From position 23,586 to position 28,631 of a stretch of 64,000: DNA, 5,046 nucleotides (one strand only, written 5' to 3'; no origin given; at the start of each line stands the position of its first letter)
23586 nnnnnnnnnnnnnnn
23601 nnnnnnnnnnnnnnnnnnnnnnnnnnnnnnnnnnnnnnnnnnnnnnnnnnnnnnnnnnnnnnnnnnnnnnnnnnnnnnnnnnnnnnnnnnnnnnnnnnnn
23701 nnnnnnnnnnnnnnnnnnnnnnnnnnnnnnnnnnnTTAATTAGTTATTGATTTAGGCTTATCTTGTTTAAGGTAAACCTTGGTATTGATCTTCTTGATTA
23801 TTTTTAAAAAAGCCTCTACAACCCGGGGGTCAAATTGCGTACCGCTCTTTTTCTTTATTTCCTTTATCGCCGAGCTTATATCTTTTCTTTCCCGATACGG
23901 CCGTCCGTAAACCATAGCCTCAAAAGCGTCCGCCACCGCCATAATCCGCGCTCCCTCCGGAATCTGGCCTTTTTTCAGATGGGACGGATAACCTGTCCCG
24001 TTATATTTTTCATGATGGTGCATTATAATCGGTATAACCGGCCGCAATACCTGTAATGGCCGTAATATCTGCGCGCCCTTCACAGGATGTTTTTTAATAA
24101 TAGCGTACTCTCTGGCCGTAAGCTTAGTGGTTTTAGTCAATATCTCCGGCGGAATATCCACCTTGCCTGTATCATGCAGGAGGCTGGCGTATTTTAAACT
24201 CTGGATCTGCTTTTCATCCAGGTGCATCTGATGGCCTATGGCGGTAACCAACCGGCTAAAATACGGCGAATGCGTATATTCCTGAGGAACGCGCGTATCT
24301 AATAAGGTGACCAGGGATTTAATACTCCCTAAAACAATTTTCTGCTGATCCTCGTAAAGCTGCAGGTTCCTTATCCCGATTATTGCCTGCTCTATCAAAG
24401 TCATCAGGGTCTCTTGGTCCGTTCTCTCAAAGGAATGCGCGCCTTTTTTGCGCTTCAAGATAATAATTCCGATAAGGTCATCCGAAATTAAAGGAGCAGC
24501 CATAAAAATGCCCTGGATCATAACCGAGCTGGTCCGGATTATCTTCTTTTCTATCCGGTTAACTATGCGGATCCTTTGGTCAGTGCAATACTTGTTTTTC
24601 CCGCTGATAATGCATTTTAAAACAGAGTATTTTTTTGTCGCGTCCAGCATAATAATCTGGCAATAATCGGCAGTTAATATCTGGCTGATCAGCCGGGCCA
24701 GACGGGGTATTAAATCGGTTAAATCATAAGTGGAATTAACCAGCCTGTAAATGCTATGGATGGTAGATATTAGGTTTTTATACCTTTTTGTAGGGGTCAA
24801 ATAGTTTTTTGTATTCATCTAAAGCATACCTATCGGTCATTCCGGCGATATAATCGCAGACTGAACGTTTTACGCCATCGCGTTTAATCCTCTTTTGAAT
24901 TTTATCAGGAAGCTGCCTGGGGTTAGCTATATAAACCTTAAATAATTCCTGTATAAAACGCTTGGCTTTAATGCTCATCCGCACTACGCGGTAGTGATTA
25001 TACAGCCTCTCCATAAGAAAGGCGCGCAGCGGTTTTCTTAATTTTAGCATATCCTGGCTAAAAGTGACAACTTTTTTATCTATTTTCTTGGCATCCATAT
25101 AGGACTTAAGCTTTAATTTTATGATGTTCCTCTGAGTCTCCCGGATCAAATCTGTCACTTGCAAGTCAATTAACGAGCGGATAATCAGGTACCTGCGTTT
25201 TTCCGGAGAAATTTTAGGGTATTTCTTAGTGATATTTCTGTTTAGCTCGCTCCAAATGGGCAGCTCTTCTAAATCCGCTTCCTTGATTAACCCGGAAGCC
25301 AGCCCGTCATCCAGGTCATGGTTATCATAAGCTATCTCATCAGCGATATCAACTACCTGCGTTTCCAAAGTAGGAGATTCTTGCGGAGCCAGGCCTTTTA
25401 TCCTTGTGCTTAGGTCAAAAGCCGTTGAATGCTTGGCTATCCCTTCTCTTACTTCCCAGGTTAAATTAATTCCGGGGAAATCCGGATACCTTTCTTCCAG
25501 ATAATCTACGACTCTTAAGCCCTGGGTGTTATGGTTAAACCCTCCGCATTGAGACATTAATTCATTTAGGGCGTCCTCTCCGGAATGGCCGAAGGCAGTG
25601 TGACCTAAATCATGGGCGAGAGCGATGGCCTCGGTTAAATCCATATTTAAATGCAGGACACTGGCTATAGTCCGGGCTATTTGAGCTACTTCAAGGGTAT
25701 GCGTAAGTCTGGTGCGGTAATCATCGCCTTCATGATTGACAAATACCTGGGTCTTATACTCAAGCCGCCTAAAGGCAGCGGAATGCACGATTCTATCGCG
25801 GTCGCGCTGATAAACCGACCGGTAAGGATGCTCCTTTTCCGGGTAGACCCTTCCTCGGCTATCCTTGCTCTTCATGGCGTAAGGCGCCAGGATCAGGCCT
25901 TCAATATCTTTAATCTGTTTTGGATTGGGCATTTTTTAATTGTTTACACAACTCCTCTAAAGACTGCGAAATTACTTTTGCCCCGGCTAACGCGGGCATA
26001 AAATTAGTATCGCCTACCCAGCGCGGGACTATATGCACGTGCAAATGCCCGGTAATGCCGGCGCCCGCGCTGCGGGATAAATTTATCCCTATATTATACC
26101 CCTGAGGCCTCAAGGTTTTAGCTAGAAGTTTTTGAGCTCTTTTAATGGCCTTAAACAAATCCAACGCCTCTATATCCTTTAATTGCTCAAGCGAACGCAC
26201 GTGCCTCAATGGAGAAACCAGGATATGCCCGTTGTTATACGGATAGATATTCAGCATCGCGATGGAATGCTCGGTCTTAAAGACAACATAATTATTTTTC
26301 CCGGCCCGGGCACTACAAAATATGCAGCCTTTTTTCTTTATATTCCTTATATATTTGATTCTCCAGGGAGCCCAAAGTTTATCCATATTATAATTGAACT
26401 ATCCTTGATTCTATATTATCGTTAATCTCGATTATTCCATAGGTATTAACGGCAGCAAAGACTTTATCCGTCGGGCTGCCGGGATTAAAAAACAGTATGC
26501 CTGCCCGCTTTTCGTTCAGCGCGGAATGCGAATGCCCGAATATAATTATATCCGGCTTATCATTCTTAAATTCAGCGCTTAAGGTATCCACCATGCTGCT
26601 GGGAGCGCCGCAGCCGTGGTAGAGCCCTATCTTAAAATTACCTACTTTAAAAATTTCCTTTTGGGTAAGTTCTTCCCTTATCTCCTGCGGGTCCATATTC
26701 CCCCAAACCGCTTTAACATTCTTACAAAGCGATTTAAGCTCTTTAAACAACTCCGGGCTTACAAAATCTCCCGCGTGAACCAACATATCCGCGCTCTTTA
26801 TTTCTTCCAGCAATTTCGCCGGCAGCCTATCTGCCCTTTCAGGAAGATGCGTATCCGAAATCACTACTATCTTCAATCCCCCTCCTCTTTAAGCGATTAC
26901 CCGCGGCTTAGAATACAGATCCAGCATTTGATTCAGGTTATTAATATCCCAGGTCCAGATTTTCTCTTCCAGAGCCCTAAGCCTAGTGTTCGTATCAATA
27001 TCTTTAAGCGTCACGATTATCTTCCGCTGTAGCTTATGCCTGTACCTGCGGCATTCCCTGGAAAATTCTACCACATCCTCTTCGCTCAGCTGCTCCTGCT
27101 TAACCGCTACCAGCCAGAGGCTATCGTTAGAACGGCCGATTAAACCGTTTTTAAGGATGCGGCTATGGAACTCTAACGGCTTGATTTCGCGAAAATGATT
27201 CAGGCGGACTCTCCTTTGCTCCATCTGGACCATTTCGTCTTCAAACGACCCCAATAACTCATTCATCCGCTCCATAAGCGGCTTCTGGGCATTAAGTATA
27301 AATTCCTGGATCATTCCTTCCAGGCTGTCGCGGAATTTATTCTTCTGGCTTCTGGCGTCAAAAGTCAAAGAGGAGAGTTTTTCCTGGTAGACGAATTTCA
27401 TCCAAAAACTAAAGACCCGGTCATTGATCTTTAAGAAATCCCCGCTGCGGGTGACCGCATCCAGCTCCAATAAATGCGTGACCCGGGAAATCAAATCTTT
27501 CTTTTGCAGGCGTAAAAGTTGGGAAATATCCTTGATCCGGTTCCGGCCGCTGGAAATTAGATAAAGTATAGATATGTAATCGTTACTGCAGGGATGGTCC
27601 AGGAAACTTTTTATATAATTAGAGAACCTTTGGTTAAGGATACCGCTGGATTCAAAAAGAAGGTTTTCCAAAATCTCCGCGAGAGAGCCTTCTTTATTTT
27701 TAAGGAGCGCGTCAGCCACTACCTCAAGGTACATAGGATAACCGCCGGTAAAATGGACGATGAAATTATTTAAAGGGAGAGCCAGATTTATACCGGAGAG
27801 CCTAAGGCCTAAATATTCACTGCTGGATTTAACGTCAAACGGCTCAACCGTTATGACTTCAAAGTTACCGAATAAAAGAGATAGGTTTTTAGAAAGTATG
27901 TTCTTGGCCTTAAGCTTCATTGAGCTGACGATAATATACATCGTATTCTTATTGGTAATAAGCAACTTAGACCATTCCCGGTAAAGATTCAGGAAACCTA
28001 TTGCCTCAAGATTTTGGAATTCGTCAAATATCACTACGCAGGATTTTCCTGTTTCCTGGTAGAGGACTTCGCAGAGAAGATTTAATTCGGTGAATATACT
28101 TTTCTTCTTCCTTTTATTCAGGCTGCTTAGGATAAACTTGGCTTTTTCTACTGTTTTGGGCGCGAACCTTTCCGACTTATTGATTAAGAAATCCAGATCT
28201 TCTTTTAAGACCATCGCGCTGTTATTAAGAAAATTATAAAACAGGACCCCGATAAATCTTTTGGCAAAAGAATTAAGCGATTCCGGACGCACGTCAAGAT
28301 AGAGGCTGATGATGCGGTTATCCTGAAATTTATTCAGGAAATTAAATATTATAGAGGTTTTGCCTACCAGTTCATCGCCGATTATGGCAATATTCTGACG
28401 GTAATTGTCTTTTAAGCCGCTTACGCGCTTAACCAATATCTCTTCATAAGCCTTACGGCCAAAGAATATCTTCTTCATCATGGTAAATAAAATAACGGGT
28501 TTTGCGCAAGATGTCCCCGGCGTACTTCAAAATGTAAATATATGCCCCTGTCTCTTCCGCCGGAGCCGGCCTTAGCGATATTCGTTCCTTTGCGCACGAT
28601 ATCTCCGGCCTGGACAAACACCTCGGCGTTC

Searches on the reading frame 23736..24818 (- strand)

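Call 57: search_protein_families(library=pfam, proteins=[window:23736-24818:-], max_evalue=0.00001)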
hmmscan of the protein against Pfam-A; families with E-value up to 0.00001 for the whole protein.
window:23736-24818:- (360 aa): 2 families
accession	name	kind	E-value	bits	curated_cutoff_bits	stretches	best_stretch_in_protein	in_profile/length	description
PF13487.12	HD_5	-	8.1e-43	146.5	27.2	1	169-333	3-170/170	HD domain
PF01966.28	HD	-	5.7e-16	59.3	22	1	191-302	8-116/116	HD domain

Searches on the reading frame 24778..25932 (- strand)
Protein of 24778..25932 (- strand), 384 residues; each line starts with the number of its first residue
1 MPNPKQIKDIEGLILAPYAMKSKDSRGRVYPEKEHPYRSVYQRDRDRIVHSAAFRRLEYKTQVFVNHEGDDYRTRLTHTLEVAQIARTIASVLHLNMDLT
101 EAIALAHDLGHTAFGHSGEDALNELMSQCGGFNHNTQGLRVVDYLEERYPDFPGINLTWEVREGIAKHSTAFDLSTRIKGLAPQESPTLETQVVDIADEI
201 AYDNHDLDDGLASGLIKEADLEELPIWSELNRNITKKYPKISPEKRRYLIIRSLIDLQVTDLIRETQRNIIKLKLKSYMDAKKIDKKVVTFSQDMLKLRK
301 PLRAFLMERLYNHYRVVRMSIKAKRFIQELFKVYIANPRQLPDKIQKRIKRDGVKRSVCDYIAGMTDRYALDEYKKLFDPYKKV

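Call 57: search_protein_families(library=pfam, proteins=[window:24778-25932:-], max_evalue=0.00001)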
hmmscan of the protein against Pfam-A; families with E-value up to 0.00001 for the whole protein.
window:24778-25932:- (384 aa): 2 families
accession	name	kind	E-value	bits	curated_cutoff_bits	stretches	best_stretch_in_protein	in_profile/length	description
PF13286.11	HD_assoc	-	1.2e-27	96.7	22.2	1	289-376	1-91/91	Phosphohydrolase-associated domain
PF01966.28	HD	-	1.6e-17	64.3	22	1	75-202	1-115/116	HD domain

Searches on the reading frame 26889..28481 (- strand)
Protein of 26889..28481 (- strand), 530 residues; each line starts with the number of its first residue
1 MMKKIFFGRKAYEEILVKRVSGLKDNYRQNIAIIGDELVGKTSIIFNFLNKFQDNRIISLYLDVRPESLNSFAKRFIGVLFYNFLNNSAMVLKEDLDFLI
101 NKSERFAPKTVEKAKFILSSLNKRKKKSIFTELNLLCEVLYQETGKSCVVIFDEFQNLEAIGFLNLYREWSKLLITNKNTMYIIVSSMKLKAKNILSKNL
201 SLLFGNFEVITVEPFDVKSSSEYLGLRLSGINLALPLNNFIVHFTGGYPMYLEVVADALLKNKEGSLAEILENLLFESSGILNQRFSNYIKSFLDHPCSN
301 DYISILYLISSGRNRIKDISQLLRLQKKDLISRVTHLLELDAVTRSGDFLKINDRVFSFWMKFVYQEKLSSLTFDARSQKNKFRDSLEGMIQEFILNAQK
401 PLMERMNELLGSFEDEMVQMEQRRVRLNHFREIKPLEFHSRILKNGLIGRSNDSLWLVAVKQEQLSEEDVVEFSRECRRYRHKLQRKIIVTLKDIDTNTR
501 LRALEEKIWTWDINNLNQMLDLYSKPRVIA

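Call 57: search_protein_families(library=pfam, proteins=[window:26889-28481:-], max_evalue=0.00001)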
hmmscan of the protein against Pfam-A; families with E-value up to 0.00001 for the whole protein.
window:26889-28481:- (530 aa): 1 family
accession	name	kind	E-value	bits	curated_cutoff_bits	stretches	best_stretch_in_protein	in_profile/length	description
PF01637.24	ATPase_2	-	1.4e-07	32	33.2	1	28-253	20-223/225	ATPase domain predominantly from Archaea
